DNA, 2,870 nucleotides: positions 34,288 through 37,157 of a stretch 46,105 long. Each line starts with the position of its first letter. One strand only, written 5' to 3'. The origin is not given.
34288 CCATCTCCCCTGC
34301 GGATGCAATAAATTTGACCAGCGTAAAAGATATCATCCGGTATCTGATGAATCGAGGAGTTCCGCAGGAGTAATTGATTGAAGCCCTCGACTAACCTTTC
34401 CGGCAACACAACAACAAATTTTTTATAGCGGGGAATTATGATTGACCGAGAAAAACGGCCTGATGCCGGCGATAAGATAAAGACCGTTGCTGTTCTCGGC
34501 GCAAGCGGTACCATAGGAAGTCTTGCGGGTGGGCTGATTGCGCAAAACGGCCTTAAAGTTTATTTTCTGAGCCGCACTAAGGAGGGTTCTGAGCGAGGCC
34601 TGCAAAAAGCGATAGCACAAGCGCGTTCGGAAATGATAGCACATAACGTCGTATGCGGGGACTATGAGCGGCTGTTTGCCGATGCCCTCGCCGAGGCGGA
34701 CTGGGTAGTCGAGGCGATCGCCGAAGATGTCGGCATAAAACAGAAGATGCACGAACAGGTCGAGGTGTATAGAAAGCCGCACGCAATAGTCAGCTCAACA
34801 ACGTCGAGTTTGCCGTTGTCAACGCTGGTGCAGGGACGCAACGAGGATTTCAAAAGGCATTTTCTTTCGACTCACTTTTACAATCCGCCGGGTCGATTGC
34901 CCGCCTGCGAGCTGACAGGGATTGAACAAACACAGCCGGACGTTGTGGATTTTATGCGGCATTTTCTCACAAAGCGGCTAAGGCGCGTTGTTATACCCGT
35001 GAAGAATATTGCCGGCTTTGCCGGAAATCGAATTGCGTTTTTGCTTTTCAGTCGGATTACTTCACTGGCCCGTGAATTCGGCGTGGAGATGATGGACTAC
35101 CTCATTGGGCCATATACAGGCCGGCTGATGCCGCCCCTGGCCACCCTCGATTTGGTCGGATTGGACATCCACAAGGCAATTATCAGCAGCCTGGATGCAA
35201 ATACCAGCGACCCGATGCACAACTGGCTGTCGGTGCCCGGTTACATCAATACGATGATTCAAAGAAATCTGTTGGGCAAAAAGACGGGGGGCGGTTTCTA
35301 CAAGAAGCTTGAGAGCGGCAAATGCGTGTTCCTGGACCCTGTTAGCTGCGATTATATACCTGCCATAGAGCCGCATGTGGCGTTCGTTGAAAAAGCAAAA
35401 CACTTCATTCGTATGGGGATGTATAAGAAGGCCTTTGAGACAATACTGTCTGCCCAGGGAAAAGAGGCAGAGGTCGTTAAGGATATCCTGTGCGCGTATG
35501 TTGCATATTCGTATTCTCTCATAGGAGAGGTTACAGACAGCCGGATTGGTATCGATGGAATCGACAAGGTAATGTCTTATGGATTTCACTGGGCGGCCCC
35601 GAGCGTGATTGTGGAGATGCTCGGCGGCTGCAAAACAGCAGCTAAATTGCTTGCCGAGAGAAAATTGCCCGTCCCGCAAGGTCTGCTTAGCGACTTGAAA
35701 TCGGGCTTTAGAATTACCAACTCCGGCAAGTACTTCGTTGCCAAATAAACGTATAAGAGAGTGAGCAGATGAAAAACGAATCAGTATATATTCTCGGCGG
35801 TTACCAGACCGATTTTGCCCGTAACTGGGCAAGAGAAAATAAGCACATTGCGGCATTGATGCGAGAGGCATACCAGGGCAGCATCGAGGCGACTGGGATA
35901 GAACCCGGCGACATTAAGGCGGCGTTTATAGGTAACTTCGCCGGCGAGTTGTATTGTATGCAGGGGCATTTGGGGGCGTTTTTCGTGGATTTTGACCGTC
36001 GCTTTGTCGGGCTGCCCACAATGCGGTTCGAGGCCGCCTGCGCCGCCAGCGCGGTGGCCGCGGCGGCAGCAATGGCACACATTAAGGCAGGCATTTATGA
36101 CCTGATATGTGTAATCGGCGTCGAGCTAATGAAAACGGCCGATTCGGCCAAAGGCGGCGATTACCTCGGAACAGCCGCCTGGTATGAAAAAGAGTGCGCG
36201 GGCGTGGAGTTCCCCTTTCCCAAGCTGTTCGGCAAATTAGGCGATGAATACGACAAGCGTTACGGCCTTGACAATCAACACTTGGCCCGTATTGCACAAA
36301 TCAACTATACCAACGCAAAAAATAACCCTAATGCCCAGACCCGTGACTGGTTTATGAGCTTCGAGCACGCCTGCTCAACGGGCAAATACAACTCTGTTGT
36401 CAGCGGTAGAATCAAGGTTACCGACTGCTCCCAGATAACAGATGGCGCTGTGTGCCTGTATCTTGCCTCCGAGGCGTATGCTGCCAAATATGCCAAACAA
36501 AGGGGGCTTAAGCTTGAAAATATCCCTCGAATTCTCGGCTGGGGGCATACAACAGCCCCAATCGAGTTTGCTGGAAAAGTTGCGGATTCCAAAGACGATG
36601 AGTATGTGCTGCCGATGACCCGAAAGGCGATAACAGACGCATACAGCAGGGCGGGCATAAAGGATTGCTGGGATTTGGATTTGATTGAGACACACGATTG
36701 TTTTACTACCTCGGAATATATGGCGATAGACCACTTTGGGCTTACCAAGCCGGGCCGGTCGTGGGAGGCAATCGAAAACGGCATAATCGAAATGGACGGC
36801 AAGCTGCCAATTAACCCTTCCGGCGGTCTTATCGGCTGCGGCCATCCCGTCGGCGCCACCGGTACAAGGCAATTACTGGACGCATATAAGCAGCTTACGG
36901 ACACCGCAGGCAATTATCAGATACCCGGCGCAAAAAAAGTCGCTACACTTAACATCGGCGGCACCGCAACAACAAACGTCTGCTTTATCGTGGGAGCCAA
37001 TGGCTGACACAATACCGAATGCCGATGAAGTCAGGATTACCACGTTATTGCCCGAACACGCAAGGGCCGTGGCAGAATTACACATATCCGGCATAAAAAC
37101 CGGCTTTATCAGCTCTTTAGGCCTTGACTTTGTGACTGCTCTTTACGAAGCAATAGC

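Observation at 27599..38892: Eleven-gene, translationally coupled operon joining a PglC-type initiating transferase to an ACP-centred acyl-building toolkit (candidate undescribed glycan-decoration pathway)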

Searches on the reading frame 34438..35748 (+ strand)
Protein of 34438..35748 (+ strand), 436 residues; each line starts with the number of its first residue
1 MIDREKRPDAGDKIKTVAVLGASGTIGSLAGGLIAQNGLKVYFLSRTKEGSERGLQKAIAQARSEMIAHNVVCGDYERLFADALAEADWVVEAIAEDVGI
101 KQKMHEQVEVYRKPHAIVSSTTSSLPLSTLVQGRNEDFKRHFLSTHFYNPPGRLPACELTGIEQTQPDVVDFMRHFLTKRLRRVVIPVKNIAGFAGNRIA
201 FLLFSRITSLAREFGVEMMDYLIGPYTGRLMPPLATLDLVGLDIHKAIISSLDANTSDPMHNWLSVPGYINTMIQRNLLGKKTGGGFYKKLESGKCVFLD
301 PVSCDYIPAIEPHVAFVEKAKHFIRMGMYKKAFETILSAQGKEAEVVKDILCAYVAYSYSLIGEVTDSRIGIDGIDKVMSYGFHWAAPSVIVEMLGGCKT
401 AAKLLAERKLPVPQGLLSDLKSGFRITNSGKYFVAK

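Call 5: search_protein_families(library=pfam, proteins=[window:34438-35748:+], max_evalue=0.01)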
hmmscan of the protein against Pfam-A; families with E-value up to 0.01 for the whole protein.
window:34438-35748:+ (436 aa): 3 families
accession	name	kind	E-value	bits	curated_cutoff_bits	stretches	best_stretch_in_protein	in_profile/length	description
PF02737.24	3HCDH_N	-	1e-28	100.9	22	1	16-190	1-179/180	3-hydroxyacyl-CoA dehydrogenase, NAD binding domain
PF00725.27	3HCDH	-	3.4e-10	40.7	22.1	1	193-289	1-96/97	3-hydroxyacyl-CoA dehydrogenase, C-terminal domain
PF03435.24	Sacchrp_dh_NADP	-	0.0038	18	25.1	1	17-94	1-76/129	Saccharopine dehydrogenase NADP binding domain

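Call 6: search_protein_families(library=ncbifam, proteins=[window:34438-35748:+], max_evalue=0.01)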
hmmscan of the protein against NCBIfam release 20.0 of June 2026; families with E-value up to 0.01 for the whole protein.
window:34438-35748:+ (436 aa): 20 families
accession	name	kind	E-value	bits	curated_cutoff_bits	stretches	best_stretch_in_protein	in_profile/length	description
NF052272.1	Staph_FadB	exception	5.5e-45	153.8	999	1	14-399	3-389/752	3-hydroxyacyl-CoA dehydrogenase/crotonase FadB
NF005875.0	PRK07819.1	subfamily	5.4e-28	98.2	319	1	12-289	3-285/287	3-hydroxybutyryl-CoA dehydrogenase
NF042925.1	FHMPC_DH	equivalog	1.1e-27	97.1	500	1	16-289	2-279/304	5-formyl-3-hydroxy-2-methylpyridine 4-carboxylate 5-dehydrogenase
NF004474.0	PRK05808.1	subfamily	1.7e-26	93.2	408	1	13-289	2-281/283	3-hydroxybutyryl-CoA dehydrogenase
NF008363.0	PRK11154.1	equivalog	3.3e-24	85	869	1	13-290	308-586/708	fatty acid oxidation complex subunit alpha FadJ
NF006143.0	PRK08293.1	equivalog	2e-23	83.1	312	1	13-289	3-286/291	3-hydroxyacyl-CoA dehydrogenase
NF008727.0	PRK11730.1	equivalog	6.5e-23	81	870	1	12-290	311-592/717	fatty acid oxidation complex subunit alpha FadB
NF006124.0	PRK08268.1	subfamily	1.8e-22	80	508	1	12-291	5-288/507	3-hydroxyacyl-CoA dehydrogenase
TIGR02440.1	FadJ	equivalog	3.6e-20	71.8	968.45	1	82-297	380-588/699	fatty acid oxidation complex subunit alpha FadJ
TIGR02279.1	PaaC-3OHAcCoADH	equivalog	1.2e-19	70.6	669.4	1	15-306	6-302/503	3-hydroxyacyl-CoA dehydrogenase PaaH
TIGR02437.1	FadB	equivalog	9.9e-19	67.1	933.55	1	71-291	377-593/714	fatty acid oxidation complex subunit alpha FadB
TIGR02441.1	fa_ox_alpha_mit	equivalog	8.3e-18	63.8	964.65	1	12-289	333-612/737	fatty acid oxidation complex subunit alpha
NF005715.0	PRK07530.1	equivalog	1.3e-17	64.1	420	1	13-289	3-282/292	3-hydroxybutyryl-CoA dehydrogenase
NF004783.0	PRK06129.1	equivalog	8.4e-17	61.5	347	1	15-208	3-202/315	3-hydroxyacyl-CoA dehydrogenase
NF004699.0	PRK06035.1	equivalog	4.1e-16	59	500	1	81-283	80-278/294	3-hydroxyacyl-CoA dehydrogenase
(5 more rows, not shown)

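Call 62: search_solved_structures(query=window:34438-35748:+, max_evalue=1e-10)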
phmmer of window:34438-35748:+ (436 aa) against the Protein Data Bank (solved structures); distinct sequences matched with E-value up to 1e-10: 44.
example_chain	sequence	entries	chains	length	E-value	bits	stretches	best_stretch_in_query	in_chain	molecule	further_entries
9fbd_A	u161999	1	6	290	5.4e-25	91.3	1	14-295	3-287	3-hydroxybutyryl-CoA dehydrogenase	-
1f12_A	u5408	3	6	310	3e-19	72.3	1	14-291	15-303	L-3-HYDROXYACYL-COA DEHYDROGENASE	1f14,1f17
3hdh_A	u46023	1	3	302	5.6e-19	71.4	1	14-289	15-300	PROTEIN (L-3-HYDROXYACYL COA DEHYDROGENASE)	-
1f0y_A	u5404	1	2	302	6.3e-19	71.3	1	14-289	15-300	L-3-HYDROXYACYL-COA DEHYDROGENASE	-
3rqs_A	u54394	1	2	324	8e-19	70.9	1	14-289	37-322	Hydroxyacyl-coenzyme A dehydrogenase, mitochondrial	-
1il0_A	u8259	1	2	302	1.5e-18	70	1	14-289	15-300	3-hydroxyacyl-CoA dehydrogenase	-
4om8_A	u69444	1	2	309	1.5e-18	70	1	14-258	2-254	5-formyl-3-hydroxy-2-methylpyridine 4-carboxylate 5-dehydrogenase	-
1lsj_A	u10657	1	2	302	1.7e-18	69.9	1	14-289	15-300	3-HYDROXYACYL-COA DEHYDROGENASE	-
1lso_A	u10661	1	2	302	1.7e-18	69.9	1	14-289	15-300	3-HYDROXYACYL-COA DEHYDROGENASE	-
4kug_A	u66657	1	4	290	2e-18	69.6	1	15-290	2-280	3-hydroxybutyryl-CoA dehydrogenase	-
3had_A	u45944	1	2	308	2.4e-18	69.3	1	14-289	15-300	PROTEIN (L-3-HYDROXYACYL COA DEHYDROGENASE)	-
4kue_A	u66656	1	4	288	2.9e-18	69.1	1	15-289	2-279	3-hydroxybutyryl-CoA dehydrogenase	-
1m75_A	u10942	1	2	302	3e-18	69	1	14-289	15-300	3-HYDROXYACYL-COA DEHYDROGENASE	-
1m76_A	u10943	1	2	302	3.1e-18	69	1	14-289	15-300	3-HYDROXYACYL-COA DEHYDROGENASE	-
4r1n_A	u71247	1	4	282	3.1e-18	69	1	15-289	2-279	3-hydroxybutyryl-CoA dehydrogenase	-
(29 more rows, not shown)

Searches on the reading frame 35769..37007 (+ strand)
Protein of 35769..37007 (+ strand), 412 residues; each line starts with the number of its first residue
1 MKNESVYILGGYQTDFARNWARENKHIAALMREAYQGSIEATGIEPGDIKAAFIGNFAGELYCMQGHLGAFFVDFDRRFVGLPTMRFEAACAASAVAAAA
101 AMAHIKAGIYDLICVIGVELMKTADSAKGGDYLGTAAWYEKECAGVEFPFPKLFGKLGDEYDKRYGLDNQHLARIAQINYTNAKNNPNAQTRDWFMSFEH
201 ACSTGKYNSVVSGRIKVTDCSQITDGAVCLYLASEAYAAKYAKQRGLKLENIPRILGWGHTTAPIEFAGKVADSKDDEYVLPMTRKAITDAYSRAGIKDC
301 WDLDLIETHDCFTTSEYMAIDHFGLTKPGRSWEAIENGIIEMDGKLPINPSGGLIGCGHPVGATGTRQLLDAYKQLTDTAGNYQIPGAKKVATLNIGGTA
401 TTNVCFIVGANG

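Call 5: search_protein_families(library=pfam, proteins=[window:35769-37007:+], max_evalue=0.01)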
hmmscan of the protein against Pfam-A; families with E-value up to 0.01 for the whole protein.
window:35769-37007:+ (412 aa): 4 families
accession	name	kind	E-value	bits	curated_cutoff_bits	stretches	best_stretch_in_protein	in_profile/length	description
PF22691.2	Thiolase_C_1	-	1.6e-27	96.5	28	1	276-409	12-143/144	Thiolase C-terminal domain-like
PF00108.29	Thiolase_N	-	2e-14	54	26.4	1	6-190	1-191/260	Thiolase, N-terminal domain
PF02803.24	Thiolase_C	-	2e-09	37.6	27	1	285-385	25-106/123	Thiolase, C-terminal domain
PF00109.32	ketoacyl-synt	-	0.001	19.2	20.8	1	83-133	166-216/252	Beta-ketoacyl synthase, N-terminal domain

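Call 6: search_protein_families(library=ncbifam, proteins=[window:35769-37007:+], max_evalue=0.01)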
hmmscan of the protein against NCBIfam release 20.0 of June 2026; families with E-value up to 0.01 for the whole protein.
window:35769-37007:+ (412 aa): 45 families (the best 25 are shown)
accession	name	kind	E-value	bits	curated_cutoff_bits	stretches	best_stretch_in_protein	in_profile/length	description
NF004936.0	PRK06289.1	equivalog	9.9e-181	600.9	375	1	4-410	3-403/405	acetyl-CoA acetyltransferase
NF005704.0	PRK07516.1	subfamily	7.4e-79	265.5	412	1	6-408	4-385/389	thiolase domain-containing protein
NF004720.0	PRK06064.1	subfamily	2.3e-71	240.6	420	1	4-409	2-386/389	thiolase domain-containing protein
NF053570.1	AcCoTHIOL_METTL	equivalog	2.5e-63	214.2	600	1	6-410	4-383/385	acetyl-CoA acetyltransferase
NF004810.0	PRK06157.1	equivalog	1.2e-61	209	403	1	4-407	7-392/400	acetyl-CoA acetyltransferase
NF006102.0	PRK08256.1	subfamily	1.8e-45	155.7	436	1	4-401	3-384/394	lipid-transfer protein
NF009228.0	PRK12578.1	subfamily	5.3e-44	150.4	485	1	21-407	17-384/387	thiolase domain-containing protein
NF004982.0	PRK06365.1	equivalog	2.8e-41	142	695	1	3-402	15-420/430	thiolase domain-containing protein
NF006180.0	PRK08313.1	subfamily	1.9e-36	125.8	514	1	2-411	2-385/389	thiolase domain-containing protein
NF004715.0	PRK06059.1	equivalog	9.1e-31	107.2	424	1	4-399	4-389/399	lipid-transfer protein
NF053628.1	BnzsclthlBbsBGT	equivalog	4.3e-27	94.9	750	1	4-399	5-370/389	benzoylsuccinyl-CoA thiolase subunit BbsB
NF004721.0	PRK06065.1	equivalog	3.7e-26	91.9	455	1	3-386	9-368/393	thiolase domain-containing protein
NF004811.0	PRK06158.1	subfamily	1.7e-23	83.2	421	1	29-410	30-380/384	acetyl-CoA acetyltransferase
TIGR01930.1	AcCoA-C-Actrans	subfamily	1.6e-20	73.5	240.55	2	212-400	231-378/385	acetyl-CoA C-acyltransferase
NF004722.0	PRK06066.1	equivalog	4.1e-20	72.1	516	1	158-391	150-366/385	thiolase domain-containing protein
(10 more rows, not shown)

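Call 61: search_solved_structures(query=window:35769-37007:+, max_evalue=1e-10)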
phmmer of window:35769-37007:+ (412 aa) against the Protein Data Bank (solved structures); distinct sequences matched with E-value up to 1e-10: 15.
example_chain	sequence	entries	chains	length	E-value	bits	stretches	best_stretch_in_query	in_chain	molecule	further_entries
3zbg_A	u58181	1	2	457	2.6e-54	188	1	22-406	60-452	3-KETOACYL-COA THIOLASE-LIKE PROTEIN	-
4bi9_A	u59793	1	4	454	2.3e-53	184.9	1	21-407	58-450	3-KETOACYL-COA THIOLASE, PUTATIVE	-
3zbk_A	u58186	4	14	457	4.6e-53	183.9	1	22-406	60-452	3-KETOACYL-COA THIOLASE-LIKE PROTEIN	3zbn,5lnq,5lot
3zbl_A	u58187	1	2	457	6.2e-53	183.5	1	22-406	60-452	3-KETOACYL-COA THIOLASE-LIKE PROTEIN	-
4bia_A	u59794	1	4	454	4e-52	180.8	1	21-407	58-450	3-KETOACYL-COA THIOLASE, PUTATIVE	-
6hsj_A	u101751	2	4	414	7e-39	137.2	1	5-398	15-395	SCP2-thiolase (type-1)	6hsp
6hrv_A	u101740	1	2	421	7.4e-39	137.1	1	5-398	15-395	SCP2-thiolase (type-1)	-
7yvy_A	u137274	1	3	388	1.3e-38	136.3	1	8-402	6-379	Acetyl-CoA acetyltransferase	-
6esq_A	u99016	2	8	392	3.6e-34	121.7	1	6-402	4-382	acetoacetyl-CoA thiolase | Acetyl-CoA acetyltransferase thiolase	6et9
4yzo_A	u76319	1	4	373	1.1e-28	103.6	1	80-408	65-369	Putative acyl-CoA acyltransferase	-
7pxp_C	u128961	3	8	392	6.2e-23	84.6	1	5-399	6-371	Benzoylsuccinyl-CoA thiolase subunit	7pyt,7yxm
9skh_I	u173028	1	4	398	7.8e-17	64.5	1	31-407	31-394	2,4-diacetylphloroglucinol biosynthesis protein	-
9skm_I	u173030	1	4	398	1.5e-15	60.3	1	31-407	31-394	2,4-diacetylphloroglucinol biosynthesis protein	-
5m3k_C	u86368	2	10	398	1.2e-14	57.3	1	31-407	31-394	2,4-diacetylphloroglucinol biosynthesis protein PhlC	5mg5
5ab4_A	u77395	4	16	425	2.2e-12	49.9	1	150-400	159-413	SCP2-THIOLASE LIKE PROTEIN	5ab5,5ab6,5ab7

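Call 64: find_homologous_proteins(query=window:35769-37007:+, max_evalue=1e-40)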
Query window:35769-37007:+ (412 aa): 7999 proteins with E <= 1e-40 among 8000 candidates; the best 120 are listed.
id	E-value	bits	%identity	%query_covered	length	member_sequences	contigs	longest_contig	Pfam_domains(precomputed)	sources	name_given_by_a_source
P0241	5.8e-284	959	100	100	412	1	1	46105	PF02803.25,PF00108.30,PF22691.3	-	-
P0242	1.4e-269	912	94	100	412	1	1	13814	PF02803.25,PF00108.30,PF22691.3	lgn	-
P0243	2.2e-268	908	94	100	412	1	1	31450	PF02803.25,PF00108.30,PF22691.3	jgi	jgi:acetyl-CoA C-acetyltransferase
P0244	3.4e-265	898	92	100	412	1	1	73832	PF02803.25,PF00108.30,PF22691.3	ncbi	ncbi:MAG: acetyl-CoA acetyltransferase [Planctomycetota bacterium]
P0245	7.7e-264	893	92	100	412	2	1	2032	PF02803.25,PF00109.33,PF00108.30,PF22691.3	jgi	jgi:acetyl-CoA C-acetyltransferase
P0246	4.1e-261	884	91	100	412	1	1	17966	PF02803.25,PF00109.33,PF00108.30,PF22691.3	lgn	-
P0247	2.5e-259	878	90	99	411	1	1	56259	PF02803.25,PF00108.30,PF22691.3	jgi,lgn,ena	-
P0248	2.8e-253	858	88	99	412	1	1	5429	PF02803.25,PF00108.30,PF22691.3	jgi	jgi:acetyl-CoA C-acetyltransferase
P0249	7.6e-253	857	88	99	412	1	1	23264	PF02803.25,PF00108.30,PF22691.3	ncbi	-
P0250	9.7e-253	857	88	100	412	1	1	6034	PF02803.25,PF00108.30,PF22691.3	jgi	jgi:acetyl-CoA C-acetyltransferase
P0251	3.6e-250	848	87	100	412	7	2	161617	PF02803.25,PF00108.30,PF22691.3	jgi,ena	-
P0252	7.2e-249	844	87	99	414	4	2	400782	PF02803.25,PF00108.30,PF22691.3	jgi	-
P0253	8.9e-249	843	86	100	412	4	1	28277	PF02803.25,PF00108.30,PF22691.3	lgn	-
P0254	1.8e-248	842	86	99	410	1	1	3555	PF02803.25,PF00108.30,PF22691.3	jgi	jgi:acetyl-CoA C-acetyltransferase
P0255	4.0e-247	838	86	100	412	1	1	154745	PF02803.25,PF00108.30,PF22691.3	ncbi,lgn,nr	ncbi:MAG: hypothetical protein JW749_02815 [Sedimentisphaerales bacterium]|nr:hypothetical protein [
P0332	2.8e-223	759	77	99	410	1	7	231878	PF02803.25,PF00108.30,PF22691.3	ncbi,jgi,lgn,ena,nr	ncbi:MAG TPA: acetyl-CoA acetyltransferase [Anaerohalosphaeraceae bacterium]|nr:acetyl-CoA acetyltra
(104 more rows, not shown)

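Call 65: find_encoding_contigs(protein=P0243, flank=10000, max_places=1)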
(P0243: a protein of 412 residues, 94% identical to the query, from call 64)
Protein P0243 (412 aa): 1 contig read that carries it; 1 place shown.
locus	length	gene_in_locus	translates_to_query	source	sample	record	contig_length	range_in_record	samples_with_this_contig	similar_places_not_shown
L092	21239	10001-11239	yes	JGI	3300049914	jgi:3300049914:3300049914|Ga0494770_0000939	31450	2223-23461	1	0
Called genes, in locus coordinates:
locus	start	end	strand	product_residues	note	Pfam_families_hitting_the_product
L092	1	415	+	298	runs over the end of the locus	PF00535:Glycos_transf_2, PF10111:Glyco_tranf_2_2, PF13641:Glyco_tranf_2_3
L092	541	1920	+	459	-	PF00501:AMP-binding (weak), PF27533:CapK_C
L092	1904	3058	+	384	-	PF13439:Glyco_transf_4, PF13477:Glyco_trans_4_2, PF13579:Glyco_trans_4_4, PF20706:GT4-conflict, PF00534:Glycos_transf_1, PF13692:Glyco_trans_1_4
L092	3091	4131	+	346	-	PF24817:WD40_WDHD1_1st, PF25175:Beta-prop_WDR5, PF25168:Beta-prop_WDR36-Utp21_2nd (weak), PF25174:Beta-prop_THOC3, PF24796:WDR55, PF25172:Beta-prop_WDR3_2nd (weak), PF23414:Beta-prop_EML_2, PF23381:Beta-prop_IFT122_1st, +13 more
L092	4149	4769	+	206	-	PF02397:Bac_transf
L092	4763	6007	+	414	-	PF00278:Orn_DAP_Arg_deC, PF02784:Orn_Arg_deC_N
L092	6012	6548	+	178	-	PF13302:Acetyltransf_3, PF13420:Acetyltransf_4, PF13523:Acetyltransf_8 (weak), PF00583:Acetyltransf_1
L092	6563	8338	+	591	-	PF21211:FkbH_N (faint)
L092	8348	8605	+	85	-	PF00550:PP-binding (weak)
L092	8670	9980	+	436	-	PF02737:3HCDH_N, PF00725:3HCDH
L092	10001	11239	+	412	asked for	PF00108:Thiolase_N, PF02803:Thiolase_C, PF22691:Thiolase_C_1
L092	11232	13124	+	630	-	PF00583:Acetyltransf_1 (weak), PF13508:Acetyltransf_7 (weak), PF02655:ATP-grasp_3, PF02786:CPSase_L_D2 (faint), PF15632:ATPgrasp_Ter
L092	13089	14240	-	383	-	PF00953:Glycos_transf_4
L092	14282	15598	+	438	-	-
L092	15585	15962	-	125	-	-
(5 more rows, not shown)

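Call 66: find_encoding_contigs(protein=P0332, flank=8000, max_places=1)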
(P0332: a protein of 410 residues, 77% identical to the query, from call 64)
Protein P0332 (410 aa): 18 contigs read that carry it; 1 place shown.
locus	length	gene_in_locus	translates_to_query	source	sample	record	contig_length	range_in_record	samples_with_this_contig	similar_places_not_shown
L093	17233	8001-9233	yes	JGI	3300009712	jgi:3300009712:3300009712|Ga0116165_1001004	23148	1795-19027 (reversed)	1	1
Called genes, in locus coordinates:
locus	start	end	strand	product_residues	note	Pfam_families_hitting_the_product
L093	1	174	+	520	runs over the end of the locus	PF14296:O-ag_pol_Wzy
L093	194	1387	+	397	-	PF13439:Glyco_transf_4, PF13579:Glyco_trans_4_4, PF20706:GT4-conflict, PF00534:Glycos_transf_1, PF13692:Glyco_trans_1_4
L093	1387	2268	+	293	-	PF00535:Glycos_transf_2, PF13641:Glyco_tranf_2_3, PF10111:Glyco_tranf_2_2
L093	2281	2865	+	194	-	PF00132:Hexapep (weak)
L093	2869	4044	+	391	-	PF13477:Glyco_trans_4_2, PF13439:Glyco_transf_4, PF13579:Glyco_trans_4_4, PF00534:Glycos_transf_1, PF13692:Glyco_trans_1_4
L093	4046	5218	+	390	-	PF13477:Glyco_trans_4_2, PF13439:Glyco_transf_4, PF13579:Glyco_trans_4_4, PF20706:GT4-conflict, PF00534:Glycos_transf_1, PF13692:Glyco_trans_1_4, PF13524:Glyco_trans_1_2 (weak)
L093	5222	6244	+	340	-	PF00400:WD40 (faint), PF24814:WD40_Prp19 (weak), PF25175:Beta-prop_WDR5 (faint), PF13570:Beta-prop_ACSF4 (faint), PF23381:Beta-prop_IFT122_1st (weak), PF23414:Beta-prop_EML_2 (weak), PF24817:WD40_WDHD1_1st, PF25174:Beta-prop_THOC3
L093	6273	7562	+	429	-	PF02737:3HCDH_N, PF00725:3HCDH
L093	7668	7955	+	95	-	PF05635:23S_rRNA_IVP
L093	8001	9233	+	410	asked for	PF00108:Thiolase_N, PF02803:Thiolase_C, PF22691:Thiolase_C_1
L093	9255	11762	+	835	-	PF00583:Acetyltransf_1, PF13673:Acetyltransf_10 (faint), PF08445:FR47 (faint), PF13508:Acetyltransf_7 (weak), PF00583:Acetyltransf_1 (weak), PF02655:ATP-grasp_3 (weak), PF15632:ATPgrasp_Ter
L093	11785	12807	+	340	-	PF00953:Glycos_transf_4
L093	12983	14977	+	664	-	PF05048:NosD (faint), PF13229:Beta_helix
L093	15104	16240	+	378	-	PF04055:Radical_SAM (weak)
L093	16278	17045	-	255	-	PF00977:His_biosynth, PF05690:ThiG (faint), PF01207:Dus (faint), PF02581:TMP-TENI (faint), PF03060:NMO (faint)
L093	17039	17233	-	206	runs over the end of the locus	PF00117:GATase, PF01174:SNO (faint)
